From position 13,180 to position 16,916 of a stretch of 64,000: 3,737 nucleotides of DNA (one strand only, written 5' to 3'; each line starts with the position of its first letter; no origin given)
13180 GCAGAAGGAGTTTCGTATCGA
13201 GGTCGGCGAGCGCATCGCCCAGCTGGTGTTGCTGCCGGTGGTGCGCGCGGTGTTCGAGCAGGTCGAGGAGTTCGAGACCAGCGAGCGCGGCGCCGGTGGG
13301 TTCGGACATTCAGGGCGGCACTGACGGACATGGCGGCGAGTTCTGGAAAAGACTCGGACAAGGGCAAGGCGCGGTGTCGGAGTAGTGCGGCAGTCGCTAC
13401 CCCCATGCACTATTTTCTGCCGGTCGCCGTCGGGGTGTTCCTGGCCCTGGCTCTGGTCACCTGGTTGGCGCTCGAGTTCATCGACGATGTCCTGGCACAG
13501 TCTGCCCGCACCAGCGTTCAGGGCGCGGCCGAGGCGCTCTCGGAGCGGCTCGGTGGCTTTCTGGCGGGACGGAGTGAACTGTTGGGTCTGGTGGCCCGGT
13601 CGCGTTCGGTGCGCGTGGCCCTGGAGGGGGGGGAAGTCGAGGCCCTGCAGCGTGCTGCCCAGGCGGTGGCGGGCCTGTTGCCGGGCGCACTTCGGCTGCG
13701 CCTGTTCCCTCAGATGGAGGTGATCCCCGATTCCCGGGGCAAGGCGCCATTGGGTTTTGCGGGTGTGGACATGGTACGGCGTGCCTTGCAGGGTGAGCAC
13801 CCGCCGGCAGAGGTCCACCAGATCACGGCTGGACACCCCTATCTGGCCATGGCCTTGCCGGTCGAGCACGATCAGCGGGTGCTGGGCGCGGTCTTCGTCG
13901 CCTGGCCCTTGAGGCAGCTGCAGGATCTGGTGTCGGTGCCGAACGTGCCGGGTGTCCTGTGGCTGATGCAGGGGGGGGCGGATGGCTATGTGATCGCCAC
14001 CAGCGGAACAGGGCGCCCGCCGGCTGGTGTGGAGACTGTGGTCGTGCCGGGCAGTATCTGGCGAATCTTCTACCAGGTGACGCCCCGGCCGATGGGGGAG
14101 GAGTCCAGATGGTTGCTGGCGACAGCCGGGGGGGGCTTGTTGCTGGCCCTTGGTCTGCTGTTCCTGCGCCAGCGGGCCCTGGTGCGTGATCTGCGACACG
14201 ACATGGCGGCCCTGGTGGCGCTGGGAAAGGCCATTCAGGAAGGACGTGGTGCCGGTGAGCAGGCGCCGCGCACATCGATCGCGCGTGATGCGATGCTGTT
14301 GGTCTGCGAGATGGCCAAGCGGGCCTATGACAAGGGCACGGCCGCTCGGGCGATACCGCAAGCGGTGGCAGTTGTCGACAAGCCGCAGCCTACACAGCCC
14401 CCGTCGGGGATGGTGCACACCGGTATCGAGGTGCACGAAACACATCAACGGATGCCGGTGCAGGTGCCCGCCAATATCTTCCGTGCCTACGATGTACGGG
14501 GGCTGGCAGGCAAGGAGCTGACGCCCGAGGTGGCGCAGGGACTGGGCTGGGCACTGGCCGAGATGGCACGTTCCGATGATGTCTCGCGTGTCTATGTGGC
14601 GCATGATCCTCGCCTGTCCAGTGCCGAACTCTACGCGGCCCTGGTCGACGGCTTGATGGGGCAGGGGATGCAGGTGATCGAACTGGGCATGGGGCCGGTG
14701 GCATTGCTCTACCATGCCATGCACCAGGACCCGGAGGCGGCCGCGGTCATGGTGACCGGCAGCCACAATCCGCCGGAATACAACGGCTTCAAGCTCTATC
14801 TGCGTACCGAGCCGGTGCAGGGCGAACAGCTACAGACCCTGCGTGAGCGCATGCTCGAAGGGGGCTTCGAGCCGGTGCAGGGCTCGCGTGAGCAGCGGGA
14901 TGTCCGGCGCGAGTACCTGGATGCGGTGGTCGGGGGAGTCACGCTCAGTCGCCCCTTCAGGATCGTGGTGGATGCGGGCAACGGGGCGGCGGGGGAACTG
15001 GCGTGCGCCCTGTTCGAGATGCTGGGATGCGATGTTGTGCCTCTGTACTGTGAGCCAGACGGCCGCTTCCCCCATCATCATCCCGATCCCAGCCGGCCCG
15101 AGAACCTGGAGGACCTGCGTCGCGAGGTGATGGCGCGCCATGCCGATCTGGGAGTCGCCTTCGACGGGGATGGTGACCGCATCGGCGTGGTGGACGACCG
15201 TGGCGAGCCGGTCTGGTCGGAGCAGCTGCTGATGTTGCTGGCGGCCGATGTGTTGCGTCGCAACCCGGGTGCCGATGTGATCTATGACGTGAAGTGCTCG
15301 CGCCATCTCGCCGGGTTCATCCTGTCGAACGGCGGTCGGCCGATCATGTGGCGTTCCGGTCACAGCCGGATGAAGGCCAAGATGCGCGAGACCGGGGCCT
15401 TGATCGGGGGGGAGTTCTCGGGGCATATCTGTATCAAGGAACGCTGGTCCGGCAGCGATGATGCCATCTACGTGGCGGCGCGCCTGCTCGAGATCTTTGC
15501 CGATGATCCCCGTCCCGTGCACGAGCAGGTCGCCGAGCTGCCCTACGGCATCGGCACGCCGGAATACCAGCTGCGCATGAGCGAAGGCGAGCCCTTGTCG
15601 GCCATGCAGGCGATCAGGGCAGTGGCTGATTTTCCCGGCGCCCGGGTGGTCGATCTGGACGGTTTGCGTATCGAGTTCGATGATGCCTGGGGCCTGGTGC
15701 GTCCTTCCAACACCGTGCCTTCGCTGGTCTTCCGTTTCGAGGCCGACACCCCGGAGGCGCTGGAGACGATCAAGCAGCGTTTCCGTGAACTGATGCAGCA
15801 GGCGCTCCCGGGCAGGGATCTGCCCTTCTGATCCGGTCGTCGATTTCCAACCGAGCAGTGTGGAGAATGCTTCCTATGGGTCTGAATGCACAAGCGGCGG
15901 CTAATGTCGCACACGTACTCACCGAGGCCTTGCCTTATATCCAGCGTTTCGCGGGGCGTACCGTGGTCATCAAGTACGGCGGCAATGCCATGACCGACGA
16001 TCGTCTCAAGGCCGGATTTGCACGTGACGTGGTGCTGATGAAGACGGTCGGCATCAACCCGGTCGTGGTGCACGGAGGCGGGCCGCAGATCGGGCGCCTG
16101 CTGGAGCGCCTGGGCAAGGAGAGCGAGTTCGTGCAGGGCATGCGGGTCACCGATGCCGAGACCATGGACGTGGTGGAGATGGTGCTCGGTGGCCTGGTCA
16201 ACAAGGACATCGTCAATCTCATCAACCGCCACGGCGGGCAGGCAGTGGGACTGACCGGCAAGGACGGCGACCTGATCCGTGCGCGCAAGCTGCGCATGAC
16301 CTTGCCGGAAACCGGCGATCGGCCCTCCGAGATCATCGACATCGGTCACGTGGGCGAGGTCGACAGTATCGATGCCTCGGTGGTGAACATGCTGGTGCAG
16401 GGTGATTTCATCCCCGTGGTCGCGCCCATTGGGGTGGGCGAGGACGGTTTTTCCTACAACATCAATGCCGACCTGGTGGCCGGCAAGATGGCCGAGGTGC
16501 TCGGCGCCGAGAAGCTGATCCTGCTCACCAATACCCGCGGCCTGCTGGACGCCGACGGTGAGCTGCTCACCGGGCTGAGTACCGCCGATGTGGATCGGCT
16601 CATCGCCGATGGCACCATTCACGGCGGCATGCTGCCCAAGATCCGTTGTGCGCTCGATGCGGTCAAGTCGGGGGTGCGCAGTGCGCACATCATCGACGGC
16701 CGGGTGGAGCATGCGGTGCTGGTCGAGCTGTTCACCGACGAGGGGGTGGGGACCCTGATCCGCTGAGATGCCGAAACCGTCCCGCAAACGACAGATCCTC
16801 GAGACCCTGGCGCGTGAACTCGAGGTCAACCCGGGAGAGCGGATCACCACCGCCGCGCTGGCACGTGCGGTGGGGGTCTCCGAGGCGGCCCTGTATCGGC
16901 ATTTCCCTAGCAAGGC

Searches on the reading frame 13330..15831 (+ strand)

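Call 79: search_protein_families(library=pfam, proteins=[window:13330-15831:+], max_evalue=0.00001)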
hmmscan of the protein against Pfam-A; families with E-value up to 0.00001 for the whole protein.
window:13330-15831:+ (833 aa): 4 families
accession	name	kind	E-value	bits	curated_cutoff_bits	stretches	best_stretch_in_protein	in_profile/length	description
PF02878.22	PGM_PMM_I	-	3.3e-29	101.8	22.5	1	382-509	2-132/138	Phosphoglucomutase/phosphomannomutase, alpha/beta/alpha domain I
PF02879.22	PGM_PMM_II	-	1.2e-27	96.8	29.3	1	528-625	2-103/103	Phosphoglucomutase/phosphomannomutase, alpha/beta/alpha domain II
PF02880.22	PGM_PMM_III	-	5e-19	69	20.7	1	630-737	2-111/115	Phosphoglucomutase/phosphomannomutase, alpha/beta/alpha domain III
PF00408.26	PGM_PMM_IV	-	1.7e-12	47.6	23.1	1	748-820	4-67/68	Phosphoglucomutase/phosphomannomutase, C-terminal domain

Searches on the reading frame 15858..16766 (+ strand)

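Call 80: search_protein_families(library=pfam, proteins=[window:15858-16766:+], max_evalue=0.00001)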
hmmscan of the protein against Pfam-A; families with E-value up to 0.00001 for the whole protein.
window:15858-16766:+ (302 aa): 1 family
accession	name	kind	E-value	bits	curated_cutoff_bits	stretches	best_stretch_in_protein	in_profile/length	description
PF00696.33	AA_kinase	-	1.1e-46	159.9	24.9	1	35-280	2-234/234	Amino acid kinase family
